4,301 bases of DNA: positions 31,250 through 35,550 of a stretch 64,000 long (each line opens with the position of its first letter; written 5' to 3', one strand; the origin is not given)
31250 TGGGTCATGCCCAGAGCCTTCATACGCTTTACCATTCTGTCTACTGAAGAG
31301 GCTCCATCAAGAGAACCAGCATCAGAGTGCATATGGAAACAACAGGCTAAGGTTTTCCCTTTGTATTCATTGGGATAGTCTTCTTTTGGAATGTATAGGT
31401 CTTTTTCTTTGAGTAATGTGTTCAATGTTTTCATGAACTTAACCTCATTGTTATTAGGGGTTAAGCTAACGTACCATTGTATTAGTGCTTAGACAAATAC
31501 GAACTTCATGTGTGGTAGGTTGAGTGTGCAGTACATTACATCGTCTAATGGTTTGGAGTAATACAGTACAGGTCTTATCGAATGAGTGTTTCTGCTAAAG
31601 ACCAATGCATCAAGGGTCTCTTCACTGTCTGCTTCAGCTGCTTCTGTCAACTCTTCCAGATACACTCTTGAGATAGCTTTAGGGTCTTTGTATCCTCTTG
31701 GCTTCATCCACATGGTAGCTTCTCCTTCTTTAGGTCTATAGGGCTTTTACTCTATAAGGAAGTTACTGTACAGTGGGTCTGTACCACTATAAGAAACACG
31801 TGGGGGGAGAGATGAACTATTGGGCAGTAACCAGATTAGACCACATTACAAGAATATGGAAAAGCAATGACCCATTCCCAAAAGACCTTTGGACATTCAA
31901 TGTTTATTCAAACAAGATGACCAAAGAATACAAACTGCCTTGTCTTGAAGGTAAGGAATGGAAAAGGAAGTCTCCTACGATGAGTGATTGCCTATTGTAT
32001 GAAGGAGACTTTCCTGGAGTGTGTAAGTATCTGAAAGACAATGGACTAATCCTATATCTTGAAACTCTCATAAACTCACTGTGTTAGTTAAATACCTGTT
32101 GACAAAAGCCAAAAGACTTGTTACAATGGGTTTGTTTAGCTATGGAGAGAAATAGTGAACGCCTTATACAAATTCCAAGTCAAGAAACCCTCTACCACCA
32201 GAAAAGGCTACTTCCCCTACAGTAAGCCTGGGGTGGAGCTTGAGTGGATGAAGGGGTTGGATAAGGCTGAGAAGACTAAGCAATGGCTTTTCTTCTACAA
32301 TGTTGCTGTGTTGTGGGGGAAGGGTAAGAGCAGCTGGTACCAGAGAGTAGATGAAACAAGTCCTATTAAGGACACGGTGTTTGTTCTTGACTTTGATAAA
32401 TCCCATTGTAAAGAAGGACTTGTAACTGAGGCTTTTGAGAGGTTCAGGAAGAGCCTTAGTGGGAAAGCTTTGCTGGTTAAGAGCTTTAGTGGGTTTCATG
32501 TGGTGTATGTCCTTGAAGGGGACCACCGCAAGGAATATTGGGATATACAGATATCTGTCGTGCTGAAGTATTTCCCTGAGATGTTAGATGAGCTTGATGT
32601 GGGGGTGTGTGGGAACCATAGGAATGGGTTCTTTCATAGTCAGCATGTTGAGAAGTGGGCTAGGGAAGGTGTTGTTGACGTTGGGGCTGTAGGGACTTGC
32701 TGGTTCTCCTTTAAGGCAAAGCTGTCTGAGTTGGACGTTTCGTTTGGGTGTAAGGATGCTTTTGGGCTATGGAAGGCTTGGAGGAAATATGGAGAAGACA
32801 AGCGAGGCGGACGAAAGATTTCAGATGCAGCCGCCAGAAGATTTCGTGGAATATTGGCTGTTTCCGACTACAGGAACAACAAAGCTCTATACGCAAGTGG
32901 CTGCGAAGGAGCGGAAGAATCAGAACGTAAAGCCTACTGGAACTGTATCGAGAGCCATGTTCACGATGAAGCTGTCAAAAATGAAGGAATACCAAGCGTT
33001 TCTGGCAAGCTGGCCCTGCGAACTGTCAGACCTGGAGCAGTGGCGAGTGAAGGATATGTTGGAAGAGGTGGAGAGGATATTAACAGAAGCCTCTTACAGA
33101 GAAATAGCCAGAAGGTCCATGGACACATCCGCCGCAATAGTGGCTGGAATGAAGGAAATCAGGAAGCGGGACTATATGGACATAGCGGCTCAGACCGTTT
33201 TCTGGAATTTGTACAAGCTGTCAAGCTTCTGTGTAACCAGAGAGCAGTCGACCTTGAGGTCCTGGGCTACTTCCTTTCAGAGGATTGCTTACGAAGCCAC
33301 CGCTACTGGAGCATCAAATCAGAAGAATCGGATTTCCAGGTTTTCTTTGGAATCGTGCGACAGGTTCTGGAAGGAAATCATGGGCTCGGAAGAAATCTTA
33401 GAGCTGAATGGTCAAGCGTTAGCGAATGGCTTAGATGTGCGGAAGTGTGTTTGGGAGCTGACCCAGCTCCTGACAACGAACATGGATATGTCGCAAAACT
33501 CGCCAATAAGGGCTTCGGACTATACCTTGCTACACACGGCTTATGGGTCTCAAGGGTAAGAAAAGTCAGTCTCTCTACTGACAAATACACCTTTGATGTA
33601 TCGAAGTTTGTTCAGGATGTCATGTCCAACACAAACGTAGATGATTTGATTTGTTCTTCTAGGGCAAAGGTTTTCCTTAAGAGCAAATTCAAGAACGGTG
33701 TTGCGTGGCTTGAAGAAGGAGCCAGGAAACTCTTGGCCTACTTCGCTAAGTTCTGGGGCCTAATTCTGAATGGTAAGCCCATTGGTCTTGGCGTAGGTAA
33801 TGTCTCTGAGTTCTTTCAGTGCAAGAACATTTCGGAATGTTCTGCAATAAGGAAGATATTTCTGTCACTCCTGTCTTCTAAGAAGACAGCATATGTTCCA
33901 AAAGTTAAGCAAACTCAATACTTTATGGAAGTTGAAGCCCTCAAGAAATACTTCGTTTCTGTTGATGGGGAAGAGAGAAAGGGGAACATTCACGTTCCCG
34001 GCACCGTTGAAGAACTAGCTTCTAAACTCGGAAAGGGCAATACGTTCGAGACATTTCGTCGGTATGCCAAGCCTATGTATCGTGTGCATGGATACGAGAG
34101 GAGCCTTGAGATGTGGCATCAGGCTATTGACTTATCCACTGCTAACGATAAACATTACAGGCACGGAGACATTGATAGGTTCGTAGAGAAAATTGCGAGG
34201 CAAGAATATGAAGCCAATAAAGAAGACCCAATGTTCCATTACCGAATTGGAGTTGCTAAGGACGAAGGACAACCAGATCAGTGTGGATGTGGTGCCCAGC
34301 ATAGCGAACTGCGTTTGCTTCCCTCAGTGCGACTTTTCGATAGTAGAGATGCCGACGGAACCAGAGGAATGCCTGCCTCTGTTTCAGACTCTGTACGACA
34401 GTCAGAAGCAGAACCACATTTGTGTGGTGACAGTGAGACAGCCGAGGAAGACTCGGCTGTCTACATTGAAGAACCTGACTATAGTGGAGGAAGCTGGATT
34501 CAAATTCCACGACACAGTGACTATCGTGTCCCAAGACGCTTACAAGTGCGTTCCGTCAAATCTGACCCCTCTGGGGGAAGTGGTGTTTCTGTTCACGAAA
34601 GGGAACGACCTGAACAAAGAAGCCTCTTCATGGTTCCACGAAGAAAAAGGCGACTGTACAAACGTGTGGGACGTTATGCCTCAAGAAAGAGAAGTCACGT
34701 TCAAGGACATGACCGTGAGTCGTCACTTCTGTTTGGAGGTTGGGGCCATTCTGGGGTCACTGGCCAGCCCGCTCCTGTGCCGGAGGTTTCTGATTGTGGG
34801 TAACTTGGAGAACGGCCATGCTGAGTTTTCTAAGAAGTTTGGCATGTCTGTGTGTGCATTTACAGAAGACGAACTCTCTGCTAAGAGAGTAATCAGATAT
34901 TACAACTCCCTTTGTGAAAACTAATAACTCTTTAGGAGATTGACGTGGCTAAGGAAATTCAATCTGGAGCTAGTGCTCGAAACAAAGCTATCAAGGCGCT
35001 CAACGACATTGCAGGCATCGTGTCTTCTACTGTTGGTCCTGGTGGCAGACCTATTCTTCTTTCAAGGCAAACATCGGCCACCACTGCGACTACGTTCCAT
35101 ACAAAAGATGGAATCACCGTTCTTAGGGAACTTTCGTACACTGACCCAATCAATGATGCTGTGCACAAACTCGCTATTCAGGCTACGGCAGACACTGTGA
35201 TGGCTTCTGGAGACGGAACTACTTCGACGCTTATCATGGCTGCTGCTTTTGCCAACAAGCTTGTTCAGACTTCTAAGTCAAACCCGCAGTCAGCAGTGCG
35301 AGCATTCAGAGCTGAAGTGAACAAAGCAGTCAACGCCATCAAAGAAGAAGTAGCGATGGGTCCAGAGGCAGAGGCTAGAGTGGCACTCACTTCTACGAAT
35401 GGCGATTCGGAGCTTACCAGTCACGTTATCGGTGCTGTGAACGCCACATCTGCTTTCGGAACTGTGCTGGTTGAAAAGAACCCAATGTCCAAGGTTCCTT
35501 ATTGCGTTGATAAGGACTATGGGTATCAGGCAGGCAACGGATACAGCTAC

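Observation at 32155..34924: Two same-strand reading frames are open together for about 0.77 kb and again about 0.6 kb in and around the 882-codon primase-polymerase-like ORF (candidate overprinted genes or recoding)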

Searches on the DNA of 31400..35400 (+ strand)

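Call 6: search_dna_similar(query=window:31400-35400:+, collection=phages, mode=distant, max_rows=30)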
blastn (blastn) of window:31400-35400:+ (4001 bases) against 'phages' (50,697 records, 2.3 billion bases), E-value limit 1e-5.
No match.

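Call 98: search_rna_families(source=window, start=31700, end=35100, threshold=evalue, max_evalue=0.1)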
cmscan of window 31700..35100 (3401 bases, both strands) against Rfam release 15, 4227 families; matches with E-value up to 0.1: 1.
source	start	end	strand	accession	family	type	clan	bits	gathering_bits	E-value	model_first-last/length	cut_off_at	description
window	34433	34503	-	RF02891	AgrB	Gene; antisense;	-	29.6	40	0.033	1-84/84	no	ArsR-gov region gene B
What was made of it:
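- On Intein / intron-borne homing endonuclease insertion (for B1 inside A): There is no Rfam intron (call 98).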

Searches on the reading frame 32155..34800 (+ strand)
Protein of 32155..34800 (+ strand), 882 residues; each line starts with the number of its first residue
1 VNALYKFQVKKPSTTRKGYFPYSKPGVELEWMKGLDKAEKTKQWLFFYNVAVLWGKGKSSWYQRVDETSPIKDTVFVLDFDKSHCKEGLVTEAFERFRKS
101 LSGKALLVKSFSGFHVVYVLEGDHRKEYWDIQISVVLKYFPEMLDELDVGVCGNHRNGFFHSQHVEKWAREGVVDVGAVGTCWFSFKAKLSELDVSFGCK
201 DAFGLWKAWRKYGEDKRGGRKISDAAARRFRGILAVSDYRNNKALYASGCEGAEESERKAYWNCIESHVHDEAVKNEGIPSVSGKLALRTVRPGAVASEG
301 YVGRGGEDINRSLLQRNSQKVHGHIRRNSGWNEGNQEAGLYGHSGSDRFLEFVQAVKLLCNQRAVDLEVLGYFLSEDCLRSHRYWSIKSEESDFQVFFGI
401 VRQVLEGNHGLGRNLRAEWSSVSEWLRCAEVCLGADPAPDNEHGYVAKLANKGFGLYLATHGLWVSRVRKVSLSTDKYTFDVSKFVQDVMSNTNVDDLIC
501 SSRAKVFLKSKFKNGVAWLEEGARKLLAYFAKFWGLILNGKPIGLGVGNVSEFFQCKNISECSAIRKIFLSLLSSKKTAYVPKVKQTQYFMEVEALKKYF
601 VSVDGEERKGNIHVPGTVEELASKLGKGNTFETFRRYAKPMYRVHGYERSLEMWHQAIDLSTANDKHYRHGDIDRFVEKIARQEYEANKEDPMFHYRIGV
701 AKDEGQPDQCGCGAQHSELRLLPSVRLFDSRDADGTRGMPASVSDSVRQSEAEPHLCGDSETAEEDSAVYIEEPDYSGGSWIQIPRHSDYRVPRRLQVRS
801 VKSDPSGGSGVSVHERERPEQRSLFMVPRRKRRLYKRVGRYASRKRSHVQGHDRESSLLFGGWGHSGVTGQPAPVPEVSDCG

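Call 4: search_protein_families(library=pfam, proteins=[window:32155-34800:+], max_evalue=1)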
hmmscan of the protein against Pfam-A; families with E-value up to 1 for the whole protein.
window:32155-34800:+ (882 aa): 0 families
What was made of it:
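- On N6/N4 amino-DNA methyltransferase (PF01555-like) (for B2): The window's B2 has no hit (call 4).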

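Call 5: search_protein_families(library=phrogs, proteins=[window:32155-34800:+], max_evalue=0.1)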
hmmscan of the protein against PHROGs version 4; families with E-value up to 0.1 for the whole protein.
window:32155-34800:+ (882 aa): 0 families
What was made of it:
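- Tried and rejected: Pfam and PHROG scans of all three ORFs gave nothing (calls 4, 5).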

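Call 10: find_related_loci(query=window:32155-34800:+, collection=viral_contigs, flank=6000)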
Query window:32155-34800:+ (882 aa) in viral_contigs; peptide patterns used: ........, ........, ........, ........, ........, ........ (x = any residue, [..] = any of these).
4 stretches matched a pattern, but none encodes a relative of the query by tblastn (E <= 1e-3).

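Call 13: find_homologous_proteins(query=window:32155-34800:+, max_evalue=0.001)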
Query window:32155-34800:+ (882 aa): 2 proteins with E <= 0.001 among 8000 candidates.
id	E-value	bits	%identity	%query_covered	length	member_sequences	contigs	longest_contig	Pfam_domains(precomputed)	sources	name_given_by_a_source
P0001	0.0e+0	2065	100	100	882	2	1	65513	-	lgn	-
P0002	0.0e+0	1446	71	100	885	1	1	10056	-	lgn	-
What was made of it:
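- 32155..34803 (+): Gene A: an 882-aa replication-module protein read in one frame through B1 and most of B2. Homologues are 570-756 aa. There is a full-length homologue of 885 aa at 71% identity (call 13).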

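Call 14: find_encoding_contigs(protein=P0002, flank=10000)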
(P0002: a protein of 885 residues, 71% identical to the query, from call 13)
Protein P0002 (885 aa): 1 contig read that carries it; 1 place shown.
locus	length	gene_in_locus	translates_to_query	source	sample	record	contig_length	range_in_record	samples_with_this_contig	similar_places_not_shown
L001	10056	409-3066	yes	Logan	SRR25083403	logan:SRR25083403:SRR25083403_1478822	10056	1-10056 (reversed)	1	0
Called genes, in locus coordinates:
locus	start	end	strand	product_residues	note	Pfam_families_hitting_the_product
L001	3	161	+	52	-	?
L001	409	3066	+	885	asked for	-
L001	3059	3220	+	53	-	-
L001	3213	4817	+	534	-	PF00118:Cpn60_TCP1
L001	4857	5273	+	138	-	-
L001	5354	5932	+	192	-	-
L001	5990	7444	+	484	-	PF24308:DUF7487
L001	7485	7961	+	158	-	-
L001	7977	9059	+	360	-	-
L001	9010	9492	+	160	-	-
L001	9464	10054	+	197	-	?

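Call 15: find_encoding_contigs(protein=P0001, flank=3000, max_places=3)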
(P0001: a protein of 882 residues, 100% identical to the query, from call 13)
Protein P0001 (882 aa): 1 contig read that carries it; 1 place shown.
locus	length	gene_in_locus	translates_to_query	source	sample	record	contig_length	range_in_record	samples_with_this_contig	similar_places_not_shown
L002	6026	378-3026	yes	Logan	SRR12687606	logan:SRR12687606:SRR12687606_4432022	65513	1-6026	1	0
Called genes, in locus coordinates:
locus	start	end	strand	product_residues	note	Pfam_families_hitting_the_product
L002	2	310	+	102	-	?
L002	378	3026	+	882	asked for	-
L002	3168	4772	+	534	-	PF00118:Cpn60_TCP1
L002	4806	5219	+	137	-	-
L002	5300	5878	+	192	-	-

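Call 51: search_solved_structures(query=A2, max_evalue=1, show_alignments=1)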
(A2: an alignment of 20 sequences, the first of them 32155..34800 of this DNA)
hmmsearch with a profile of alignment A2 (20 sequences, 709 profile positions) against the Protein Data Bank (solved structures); distinct sequences matched with E-value up to 1: 0.

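Call 54: search_protein_families(library=pfam, alignment_id=A2, max_evalue=0.05)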
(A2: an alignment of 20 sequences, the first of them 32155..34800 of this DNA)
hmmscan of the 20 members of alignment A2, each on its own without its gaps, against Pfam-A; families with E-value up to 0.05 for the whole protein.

A. member 1, window:32155-34800:+ (882 aa): 0 families

B. families by the number of members that match (of 20 scanned): 3 families
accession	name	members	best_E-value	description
PF22894.2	DUF7023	1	0.031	Domain of unknown function (DUF7023)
PF15956.11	DUF4760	1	0.035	Domain of unknown function (DUF4760)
PF02498.22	Bro-N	1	0.042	BRO family, N-terminal domain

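Call 73: predict_structure(alignment_id=A2)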
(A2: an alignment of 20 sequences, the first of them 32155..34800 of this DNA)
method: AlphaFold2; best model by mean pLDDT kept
length: 882 residues; sequences in the alignment: 20
mean_pLDDT: 59.6   pTM: 0.35
mean pLDDT of the five models: 59.6, 58.2, 57.7, 56.7, 56.5
residues with pLDDT >= 90: 108; 70-90: 259; 50-70: 170; < 50: 345
segments of 3 or more residues with pLDDT < 50: 1-5, 53-61, 178-180, 198-200, 238-242, 269-344, 376-391, 409-417, 462-471, 581-584, 605-612, 691-882
pLDDT, mean of each block of 10 residues (from residue 1): 53 64 60 75 78 47 56 87 88 92 90 90 85 86 82 80 80 65 76 64 68 58 66 52 53 64 59 34 26 29 28 31 33 31 53 76 71 49 33 61 62 46 71 61 81 66 44 67 93 90 92 92 91 75 82 87 92 77 63 83 49 73 87 84 85 95 90 89 72 37 30 28 29 28 25 29 28 28 25 24 28 29 27 27 28 26 29 33 33
secondary structure, 60 per line:
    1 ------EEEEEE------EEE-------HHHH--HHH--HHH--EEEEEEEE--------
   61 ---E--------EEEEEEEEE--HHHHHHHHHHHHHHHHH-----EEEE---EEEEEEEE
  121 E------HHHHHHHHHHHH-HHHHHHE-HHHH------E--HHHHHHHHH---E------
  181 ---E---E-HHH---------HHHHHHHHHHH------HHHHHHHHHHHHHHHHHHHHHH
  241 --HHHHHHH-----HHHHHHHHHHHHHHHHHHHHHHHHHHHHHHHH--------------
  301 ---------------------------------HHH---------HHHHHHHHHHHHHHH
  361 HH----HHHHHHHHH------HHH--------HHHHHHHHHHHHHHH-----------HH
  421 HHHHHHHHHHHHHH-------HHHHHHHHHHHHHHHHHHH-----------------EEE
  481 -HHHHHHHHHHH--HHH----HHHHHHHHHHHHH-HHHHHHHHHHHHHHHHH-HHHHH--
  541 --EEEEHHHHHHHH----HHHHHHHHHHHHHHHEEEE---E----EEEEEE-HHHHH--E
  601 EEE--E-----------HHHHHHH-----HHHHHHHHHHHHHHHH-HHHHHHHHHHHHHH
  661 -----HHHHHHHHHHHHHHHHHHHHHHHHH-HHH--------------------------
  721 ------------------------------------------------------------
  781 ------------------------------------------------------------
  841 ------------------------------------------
elements in order (helices of 4 or more, strands of 3 or more residues): E7-12 E19-21 H29-32 E45-52 E73-81 H84-100 E106-109 E113-121 H128-139 H141-146 H149-152 H162-170 H202-212 H219-240 H243-249 H255-286 H346-362 H367-375 H393-407 H419-434 H442-460 E478-480 H482-492 H502-514 H516-532 H534-538 E543-546 H547-554 H559-573 E574-577 E586-591 H593-597 E600-603 H618-624 H630-645 H647-660 H666-690
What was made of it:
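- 32959..33186 (+): Frame A residues 269-344: a disordered Gly/Arg/Ser/Asp-rich linker encoded over the first half of B1. It is kept open but has no detectable amino-acid constraint. AF2 pLDDT is about 30 (call 73).
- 33187..33556 (+): Truly dual-constrained stretch: frame A residues about 345-467 (helical) over the second half of B1. It includes an invariant 66 nt at 33480-33545. AF2 predicts helices (call 73).
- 33559..34206 (+): A2: the conserved C-terminal domain of A. Only frame A is coding here. AF2 pLDDT is 75-95 (call 73).
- It is fully disordered (call 73).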

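Call 79: fold_search(model_id=the predicted structure, library=pdb)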
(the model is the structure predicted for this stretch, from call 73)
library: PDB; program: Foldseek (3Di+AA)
matches with E <= 10: 210; with E <= 0.001: 0
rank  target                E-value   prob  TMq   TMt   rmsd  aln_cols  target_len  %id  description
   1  2iry_B                4.7e-01  0.51  0.12  0.30  13.4       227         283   11  Crystal Structure of the Polymerase Domain from Mycobacterium tuberculosis Ligase D with dGTP and Manganese. (released 2007-01-02)
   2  4mky_A                1.1e+00  0.33  0.11  0.29   8.2       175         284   12  Polymerase Domain from Mycobacterium tuberculosis Ligase D in complex with an annealed double-strand DNA break. (released 2013-12-11)
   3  2r9l_A                1.1e+00  0.25  0.10  0.25  14.0       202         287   12  Polymerase Domain from Mycobacterium tuberculosis Ligase D in complex with DNA (released 2008-01-08)
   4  4ems_A                1.2e+00  0.14  0.08  0.15  19.1       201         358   11  Crystal Structure Analysis of Coniferyl Alcohol 9-O-Methyltransferase from Linum Nodiflorum (released 2013-05-01)
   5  2iru_B                1.2e+00  0.21  0.10  0.25  14.4       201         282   13  Crystal Structure of the Polymerase Domain from Mycobacterium tuberculosis Ligase D (released 2007-01-02)
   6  4e70_B                1.3e+00  0.16  0.08  0.17  19.2       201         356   12  Crystal Structure Analysis of Coniferyl Alcohol 9-O-Methyltransferase from Linum Nodiflorum in Complex with Coniferyl  (released 2013-05-01)
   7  6b70_B                1.7e+00  0.12  0.07  0.06  19.3       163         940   10  Cryo-EM structure of human insulin degrading enzyme in complex with FAB H11-E heavy chain, FAB H11-E light chain and i (released 2017-12-27)
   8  7kfs                  1.9e+00  0.10  0.06  0.27  19.0       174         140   13  Crystal structure of the MarR family transcriptional regulator from Variovorax paradoxus bound to Benzoic Acid (released 2021-11-10)
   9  1o1m_A                1.9e+00  0.06  0.08  0.17  18.8       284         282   11  Deoxy hemoglobin (A-GLYGLYGLY-C:V1M,L29F,H58Q B,D:V1M,V67W) (released 2002-12-18)
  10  9dlr_A                2.0e+00  0.06  0.06  0.18  20.3       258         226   12  Cryo-EM structure of the human TREX-2.1 complex (LENG8/PCID2/DSS1) bound to the N-terminal motif of DDX39B(UAP56) (released 2025-09-17)
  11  1c7d_A                2.0e+00  0.05  0.08  0.16  18.9       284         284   10  DEOXY RHB1.2 (RECOMBINANT HEMOGLOBIN) (released 2000-06-30)
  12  6b7y_B                2.1e+00  0.28  0.07  0.07   5.5        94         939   11  Cryo-EM structure of human insulin degrading enzyme (released 2017-11-08)
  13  8ppl_Iu               2.1e+00  0.06  0.09  0.12  17.3       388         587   11  MERS-CoV Nsp1 bound to the human 43S pre-initiation complex (released 2023-10-18)
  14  8usb_d                2.1e+00  0.04  0.05  0.14  21.0       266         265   12  Non-substrate-engaged human 26S proteasome with Nub1/FAT10 bound to Rpn1 (released 2024-11-06)
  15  3mah                  2.2e+00  0.41  0.06  0.32   4.2        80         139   16  A putative c-terminal regulatory domain of aspartate kinase from porphyromonas gingivalis w83. (released 2010-04-14)
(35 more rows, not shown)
